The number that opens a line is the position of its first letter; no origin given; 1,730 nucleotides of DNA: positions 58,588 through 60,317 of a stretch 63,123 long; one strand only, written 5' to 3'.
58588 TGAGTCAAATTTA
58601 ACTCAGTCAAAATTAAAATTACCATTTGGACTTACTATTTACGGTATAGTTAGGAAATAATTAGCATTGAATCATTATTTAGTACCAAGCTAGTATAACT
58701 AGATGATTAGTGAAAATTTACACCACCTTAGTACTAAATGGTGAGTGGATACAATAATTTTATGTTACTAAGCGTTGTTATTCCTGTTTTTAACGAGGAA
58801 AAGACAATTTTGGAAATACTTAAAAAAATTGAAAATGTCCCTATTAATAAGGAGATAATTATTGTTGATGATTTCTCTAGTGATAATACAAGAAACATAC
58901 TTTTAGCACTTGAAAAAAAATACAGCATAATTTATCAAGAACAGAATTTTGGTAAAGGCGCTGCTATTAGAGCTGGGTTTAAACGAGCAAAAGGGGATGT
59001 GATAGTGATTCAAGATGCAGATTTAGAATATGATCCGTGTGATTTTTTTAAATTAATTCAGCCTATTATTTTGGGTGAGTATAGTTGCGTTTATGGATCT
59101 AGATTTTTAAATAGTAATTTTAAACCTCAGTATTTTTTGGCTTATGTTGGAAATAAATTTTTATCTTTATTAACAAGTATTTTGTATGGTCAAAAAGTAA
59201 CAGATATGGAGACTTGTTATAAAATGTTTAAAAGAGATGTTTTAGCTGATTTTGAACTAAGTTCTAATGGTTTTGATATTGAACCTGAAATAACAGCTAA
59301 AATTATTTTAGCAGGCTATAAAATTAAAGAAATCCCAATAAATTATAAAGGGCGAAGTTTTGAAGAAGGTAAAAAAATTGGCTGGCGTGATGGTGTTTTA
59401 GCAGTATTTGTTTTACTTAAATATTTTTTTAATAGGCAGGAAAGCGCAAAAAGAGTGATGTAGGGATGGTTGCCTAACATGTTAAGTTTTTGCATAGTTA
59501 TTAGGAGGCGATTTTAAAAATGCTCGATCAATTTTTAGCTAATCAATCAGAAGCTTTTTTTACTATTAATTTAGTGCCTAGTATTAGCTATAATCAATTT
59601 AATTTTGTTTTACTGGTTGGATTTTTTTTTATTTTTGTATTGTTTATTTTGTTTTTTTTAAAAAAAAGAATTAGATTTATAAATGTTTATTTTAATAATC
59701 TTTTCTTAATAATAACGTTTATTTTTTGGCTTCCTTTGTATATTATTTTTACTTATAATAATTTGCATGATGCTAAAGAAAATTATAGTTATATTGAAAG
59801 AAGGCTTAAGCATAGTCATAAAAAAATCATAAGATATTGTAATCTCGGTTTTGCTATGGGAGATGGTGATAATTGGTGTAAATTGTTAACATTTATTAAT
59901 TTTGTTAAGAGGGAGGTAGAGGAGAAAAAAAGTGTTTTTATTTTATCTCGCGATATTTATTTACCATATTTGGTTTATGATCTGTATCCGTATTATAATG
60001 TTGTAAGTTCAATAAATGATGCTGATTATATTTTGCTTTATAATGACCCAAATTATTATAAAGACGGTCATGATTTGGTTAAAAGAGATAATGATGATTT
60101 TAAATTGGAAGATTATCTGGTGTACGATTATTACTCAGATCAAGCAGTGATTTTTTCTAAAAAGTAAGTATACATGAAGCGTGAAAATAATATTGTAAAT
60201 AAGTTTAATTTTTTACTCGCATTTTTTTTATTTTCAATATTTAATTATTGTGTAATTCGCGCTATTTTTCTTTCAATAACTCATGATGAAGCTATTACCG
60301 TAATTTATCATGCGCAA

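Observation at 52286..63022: Battery of GT-C-fold enzymes with two Dpm1/GtrB-like donors: a lipid-linked, outside-the-membrane glycosylation island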

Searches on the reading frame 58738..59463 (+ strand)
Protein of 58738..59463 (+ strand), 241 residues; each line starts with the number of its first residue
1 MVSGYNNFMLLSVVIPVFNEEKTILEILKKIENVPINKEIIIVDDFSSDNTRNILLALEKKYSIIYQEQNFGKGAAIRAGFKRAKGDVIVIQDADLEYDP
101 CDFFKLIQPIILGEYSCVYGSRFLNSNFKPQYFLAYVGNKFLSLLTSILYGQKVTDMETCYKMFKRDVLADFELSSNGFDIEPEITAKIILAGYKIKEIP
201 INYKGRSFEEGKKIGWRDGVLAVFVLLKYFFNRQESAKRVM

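Call 5: search_protein_families(library=pfam, proteins=[window:58738-59463:+], max_evalue=0.1)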
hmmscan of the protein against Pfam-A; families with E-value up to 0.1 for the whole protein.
window:58738-59463:+ (241 aa): 4 families
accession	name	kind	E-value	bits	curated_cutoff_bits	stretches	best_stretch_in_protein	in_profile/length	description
PF00535.33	Glycos_transf_2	-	2.9e-35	122.1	23.3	1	12-170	1-165/168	Glycosyl transferase family 2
PF10111.15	Glyco_tranf_2_2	-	3.3e-09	37.1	27.3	1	12-104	1-99/276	Glycosyltransferase like family 2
PF13641.12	Glyco_tranf_2_3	-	5.5e-09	36.8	27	1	11-135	3-133/230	Glycosyltransferase like family 2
PF13704.12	Glyco_tranf_2_4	-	0.0071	17.3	27.5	1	19-73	2-54/98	Glycosyl transferase family 2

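Call 8: search_protein_families(library=ncbifam, proteins=[window:58738-59463:+], max_evalue=0.1)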
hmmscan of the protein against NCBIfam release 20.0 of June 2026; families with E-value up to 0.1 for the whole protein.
window:58738-59463:+ (241 aa): 29 families (the best 25 are shown)
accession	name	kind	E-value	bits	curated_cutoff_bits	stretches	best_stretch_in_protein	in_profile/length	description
TIGR04182.1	glyco_TIGR04182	equivalog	3.2e-36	125.2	325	1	12-221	3-209/293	S-layer glycoprotein N-glycosyltransferase AglJ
NF041391.1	DPhHxTase_Halo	equivalog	7.3e-21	74.1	375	1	17-208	3-188/213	dolichyl-phosphate hexose transferase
NF007986.1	PRK10714.1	equivalog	1e-16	60.9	529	1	11-212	8-209/316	undecaprenyl-phosphate 4-deoxy-4-formamido-L-arabinose transferase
TIGR04283.1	glyco_like_mftF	equivalog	1.5e-15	57.4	182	1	11-151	1-137/221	TIGR04283 family arsenosugar biosynthesis glycosyltransferase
NF047588.1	GlcsyltransPgfSStrep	equivalog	2.2e-15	56.7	500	1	9-171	1-166/308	glycosyltransferase PgfS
TIGR03937.1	PgaC_IcaA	equivalog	6.5e-15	55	422.3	1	8-96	44-136/407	poly-beta-1,6-N-acetyl-D-glucosamine synthase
NF058614.1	PPMAGASynPpgS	equivalog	9.6e-15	54.6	370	1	13-204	4-197/226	polyprenyl-phospho-N-acetylgalactosaminyl synthase PpgS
NF041875.1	EPS_EpsD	equivalog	5.1e-12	45.8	370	1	11-99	1-93/325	exopolysaccharide biosynthesis glycosyltransferase EpsD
NF007482.0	PRK10073.1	equivalog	1.4e-11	44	423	1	6-107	3-107/334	glycosyltransferase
NF010496.0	PRK13915.1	equivalog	2.9e-11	43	262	1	11-112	33-144/307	glucosyl-3-phosphoglycerate synthase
NF047683.1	TeichurnBiosyTuaG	equivalog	1.4e-10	41.3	400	1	9-100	6-101/252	teichuronic acid biosynthesis protein TuaG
TIGR03965.1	mycofact_glyco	equivalog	6.3e-10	38.5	280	1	11-97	76-166/467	mycofactocin biosynthesis glycosyltransferase MftF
NF038302.1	EPS_HpsE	equivalog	1.1e-07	31.2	300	1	11-95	3-96/307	hormogonium polysaccharide biosynthesis glycosyltransferase HpsE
NF050050.1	ProtGlycPglI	equivalog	6.1e-07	29.1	500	1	10-127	3-124/306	GalNAc(5)-diNAcBac-PP-undecaprenol beta-1,3-glucosyltransferase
TIGR03111.1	glyc2_xrt_Gpos1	hypoth_equivalog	1.9e-06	26.9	363.95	1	10-96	50-142/439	TIGR03111 family XrtG-associated glycosyltransferase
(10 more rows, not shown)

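Call 11: search_solved_structures(query=window:58738-59463:+, max_evalue=0.001)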
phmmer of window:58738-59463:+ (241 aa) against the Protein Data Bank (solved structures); distinct sequences matched with E-value up to 0.001: 27.
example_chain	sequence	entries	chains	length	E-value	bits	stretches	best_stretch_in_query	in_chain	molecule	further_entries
5mlz_A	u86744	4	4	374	3.8e-19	72.3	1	6-213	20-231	Dolichol monophosphate mannose synthase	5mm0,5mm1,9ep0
9hwj_A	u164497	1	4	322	1.2e-14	57.7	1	11-212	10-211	Undecaprenyl-phosphate 4-deoxy-4-formamido-L-arabinose transferase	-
9bhc_C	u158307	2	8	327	8.9e-14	54.8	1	11-212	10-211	Undecaprenyl-phosphate 4-deoxy-4-formamido-L-arabinose transferase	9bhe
8vxh_A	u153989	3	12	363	1.2e-13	54.4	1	11-212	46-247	Undecaprenyl-phosphate 4-deoxy-4-formamido-L-arabinose transferase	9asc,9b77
5ekp_C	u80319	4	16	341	5.5e-10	42.4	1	8-125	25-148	Uncharacterized glycosyltransferase sll0501 | Glycosyltransferase sll0501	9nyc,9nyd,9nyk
5eke_A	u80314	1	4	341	5.5e-10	42.4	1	8-125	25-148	Uncharacterized glycosyltransferase sll0501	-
9nye_A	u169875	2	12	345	5.6e-10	42.3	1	8-125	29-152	Glycosyltransferase sll0501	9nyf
6p61_A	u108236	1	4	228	2.2e-09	40.4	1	11-109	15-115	Glycosyltransferase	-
2z87_A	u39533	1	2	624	1.2e-08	38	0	11-137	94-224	Chondroitin synthase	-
2z86_A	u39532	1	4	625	1.2e-08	38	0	11-137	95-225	Chondroitin synthase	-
9omj_A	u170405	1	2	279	1.3e-06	31.3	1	11-101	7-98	Glycosyltransferase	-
9omh_A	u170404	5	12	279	1.3e-06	31.3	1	11-101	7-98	Glycosyltransferase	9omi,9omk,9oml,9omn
9omm_A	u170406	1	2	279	1.3e-06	31.3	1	11-101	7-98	Glycosyltransferase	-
5hea_A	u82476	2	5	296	3.2e-06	30.1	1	7-97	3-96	Putative glycosyltransferase (GalT1)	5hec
5tze_C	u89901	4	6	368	6.2e-06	29.1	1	10-98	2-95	Glycosyl transferase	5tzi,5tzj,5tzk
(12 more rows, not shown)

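Call 87: search_solved_structures(query=window:58738-59463:+, max_evalue=1e-12, show_alignments=2)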
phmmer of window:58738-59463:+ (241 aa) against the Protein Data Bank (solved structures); distinct sequences matched with E-value up to 1e-12: 4.
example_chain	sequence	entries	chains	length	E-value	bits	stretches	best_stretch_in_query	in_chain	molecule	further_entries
5mlz_A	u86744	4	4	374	3.8e-19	72.3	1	6-213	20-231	Dolichol monophosphate mannose synthase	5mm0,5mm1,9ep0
9hwj_A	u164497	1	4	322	1.2e-14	57.7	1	11-212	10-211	Undecaprenyl-phosphate 4-deoxy-4-formamido-L-arabinose transferase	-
9bhc_C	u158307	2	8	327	8.9e-14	54.8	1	11-212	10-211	Undecaprenyl-phosphate 4-deoxy-4-formamido-L-arabinose transferase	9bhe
8vxh_A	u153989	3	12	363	1.2e-13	54.4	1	11-212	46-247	Undecaprenyl-phosphate 4-deoxy-4-formamido-L-arabinose transferase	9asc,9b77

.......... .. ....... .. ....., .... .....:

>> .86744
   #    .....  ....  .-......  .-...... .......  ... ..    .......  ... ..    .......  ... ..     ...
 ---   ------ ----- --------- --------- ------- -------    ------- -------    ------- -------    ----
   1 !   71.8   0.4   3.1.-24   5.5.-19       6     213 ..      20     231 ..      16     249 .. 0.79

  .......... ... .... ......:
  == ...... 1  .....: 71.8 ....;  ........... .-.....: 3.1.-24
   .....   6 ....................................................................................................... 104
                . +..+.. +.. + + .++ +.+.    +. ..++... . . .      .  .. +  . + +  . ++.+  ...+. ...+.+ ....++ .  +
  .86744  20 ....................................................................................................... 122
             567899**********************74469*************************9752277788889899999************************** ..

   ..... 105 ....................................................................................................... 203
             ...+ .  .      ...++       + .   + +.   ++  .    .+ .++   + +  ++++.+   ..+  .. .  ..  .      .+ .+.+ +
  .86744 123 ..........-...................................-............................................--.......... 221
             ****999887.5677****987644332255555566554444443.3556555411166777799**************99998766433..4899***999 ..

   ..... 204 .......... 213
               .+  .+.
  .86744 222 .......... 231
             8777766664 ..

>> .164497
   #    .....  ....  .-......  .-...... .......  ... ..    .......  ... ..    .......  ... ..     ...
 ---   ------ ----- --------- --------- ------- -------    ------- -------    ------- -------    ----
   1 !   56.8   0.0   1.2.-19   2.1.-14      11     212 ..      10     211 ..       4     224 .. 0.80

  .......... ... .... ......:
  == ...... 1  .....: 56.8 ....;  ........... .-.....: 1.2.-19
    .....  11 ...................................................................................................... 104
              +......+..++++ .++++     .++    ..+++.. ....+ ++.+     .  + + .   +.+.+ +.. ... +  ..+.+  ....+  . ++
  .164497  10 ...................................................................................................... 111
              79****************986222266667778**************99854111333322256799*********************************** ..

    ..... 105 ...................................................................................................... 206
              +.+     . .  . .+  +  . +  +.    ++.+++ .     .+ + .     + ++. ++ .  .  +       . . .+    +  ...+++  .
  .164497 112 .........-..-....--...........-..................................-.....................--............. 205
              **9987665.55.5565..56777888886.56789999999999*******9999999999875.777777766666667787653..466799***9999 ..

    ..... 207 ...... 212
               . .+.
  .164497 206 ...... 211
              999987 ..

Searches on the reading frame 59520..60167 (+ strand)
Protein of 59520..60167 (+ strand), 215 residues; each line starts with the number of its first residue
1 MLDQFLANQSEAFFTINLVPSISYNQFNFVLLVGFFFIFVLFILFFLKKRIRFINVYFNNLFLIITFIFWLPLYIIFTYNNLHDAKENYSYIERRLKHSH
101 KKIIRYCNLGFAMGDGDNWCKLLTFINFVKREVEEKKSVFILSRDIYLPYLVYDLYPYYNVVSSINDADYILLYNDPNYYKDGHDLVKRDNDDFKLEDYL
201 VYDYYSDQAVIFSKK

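Call 5: search_protein_families(library=pfam, proteins=[window:59520-60167:+], max_evalue=0.1)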
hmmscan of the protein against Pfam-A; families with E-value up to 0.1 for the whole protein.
window:59520-60167:+ (215 aa): 2 families
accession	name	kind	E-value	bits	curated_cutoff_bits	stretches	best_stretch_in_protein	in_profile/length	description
PF07916.16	TraG_N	-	0.078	12.4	36.1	1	30-90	334-393/462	TraG-like protein, N-terminal region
PF10112.14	Halogen_Hydrol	-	0.083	13.3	29.8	0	31-112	5-86/191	5-bromo-4-chloroindolyl phosphate hydrolysis protein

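Call 8: search_protein_families(library=ncbifam, proteins=[window:59520-60167:+], max_evalue=0.1)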
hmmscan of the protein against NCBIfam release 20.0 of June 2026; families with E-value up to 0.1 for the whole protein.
window:59520-60167:+ (215 aa): 0 families

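Call 31: find_homologous_proteins(query=window:59520-60167:+, max_evalue=0.001)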
Query window:59520-60167:+ (215 aa): 2 proteins with E <= 0.001 among 213 candidates.
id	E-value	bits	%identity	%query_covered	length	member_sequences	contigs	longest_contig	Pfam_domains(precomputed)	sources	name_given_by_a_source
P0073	3.5e-136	470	100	100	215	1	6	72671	-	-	-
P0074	7.7e-60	220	46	100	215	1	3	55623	-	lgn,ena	-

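Call 32: find_encoding_contigs(protein=P0074, flank=10000, max_places=3)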
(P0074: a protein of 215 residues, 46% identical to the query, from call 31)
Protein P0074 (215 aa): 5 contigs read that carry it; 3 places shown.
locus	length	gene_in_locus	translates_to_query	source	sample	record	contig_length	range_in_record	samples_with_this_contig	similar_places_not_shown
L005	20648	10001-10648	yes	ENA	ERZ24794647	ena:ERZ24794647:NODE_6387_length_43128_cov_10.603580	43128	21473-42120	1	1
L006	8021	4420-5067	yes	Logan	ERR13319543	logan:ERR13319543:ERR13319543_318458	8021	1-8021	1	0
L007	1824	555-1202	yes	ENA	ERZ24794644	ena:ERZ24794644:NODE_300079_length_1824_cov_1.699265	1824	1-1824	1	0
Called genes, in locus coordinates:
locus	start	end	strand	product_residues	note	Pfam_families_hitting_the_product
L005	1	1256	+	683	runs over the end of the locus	PF04932:Wzy_C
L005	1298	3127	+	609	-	PF04932:Wzy_C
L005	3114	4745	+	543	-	-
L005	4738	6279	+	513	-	-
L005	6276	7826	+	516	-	-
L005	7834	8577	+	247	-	PF00535:Glycos_transf_2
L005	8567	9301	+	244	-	PF01209:Ubie_methyltran (faint), PF03291:mRNA_G-N7_MeTrfase (faint), PF13489:Methyltransf_23, PF08003:Methyltransf_9 (weak), PF13847:Methyltransf_31, PF08241:Methyltransf_11, PF08242:Methyltransf_12, PF13649:Methyltransf_25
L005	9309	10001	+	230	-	PF00535:Glycos_transf_2, PF10111:Glyco_tranf_2_2, PF13641:Glyco_tranf_2_3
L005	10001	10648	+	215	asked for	-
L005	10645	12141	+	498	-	-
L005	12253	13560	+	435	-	PF13231:PMT_2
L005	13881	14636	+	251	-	PF06750:A24_N_bact, PF01478:Peptidase_A24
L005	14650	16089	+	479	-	PF25788:Ig_Rha78A_N (faint)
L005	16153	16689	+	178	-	PF07963:N_methyl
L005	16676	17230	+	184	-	-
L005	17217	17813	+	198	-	-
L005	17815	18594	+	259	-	-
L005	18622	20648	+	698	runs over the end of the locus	PF22745:Nlig-Ia, PF01653:DNA_ligase_aden, PF03120:OB_DNA_ligase, PF03119:DNA_ligase_ZBD (weak), PF14520:HHH_5 (weak), PF12826:HHH_2, PF00533:BRCT, PF12738:PTCB-BRCT (weak)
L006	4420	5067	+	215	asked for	-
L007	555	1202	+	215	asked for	-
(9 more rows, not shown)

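Call 50: search_protein_families(library=pfam, proteins=[L005:12253-13560:+, L005:3114-4745:+, L005:4738-6279:+, L005:10645-12141:+], max_evalue=0.1)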
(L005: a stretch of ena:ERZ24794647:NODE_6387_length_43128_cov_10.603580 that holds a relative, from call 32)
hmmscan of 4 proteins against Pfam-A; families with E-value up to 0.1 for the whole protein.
L005:12253-13560:+ (435 aa): 1 family
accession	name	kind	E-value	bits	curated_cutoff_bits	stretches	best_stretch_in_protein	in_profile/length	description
PF13231.12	PMT_2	-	3.2e-09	37.6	26.1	1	168-315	7-157/160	Dolichyl-phosphate-mannose-protein mannosyltransferase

L005:3114-4745:+ (543 aa): 1 family
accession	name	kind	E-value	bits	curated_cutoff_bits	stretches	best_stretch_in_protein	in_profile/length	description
PF13231.12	PMT_2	-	0.018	15.7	26.1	1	69-219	8-153/160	Dolichyl-phosphate-mannose-protein mannosyltransferase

L005:4738-6279:+ (513 aa): 0 families

L005:10645-12141:+ (498 aa): 0 families
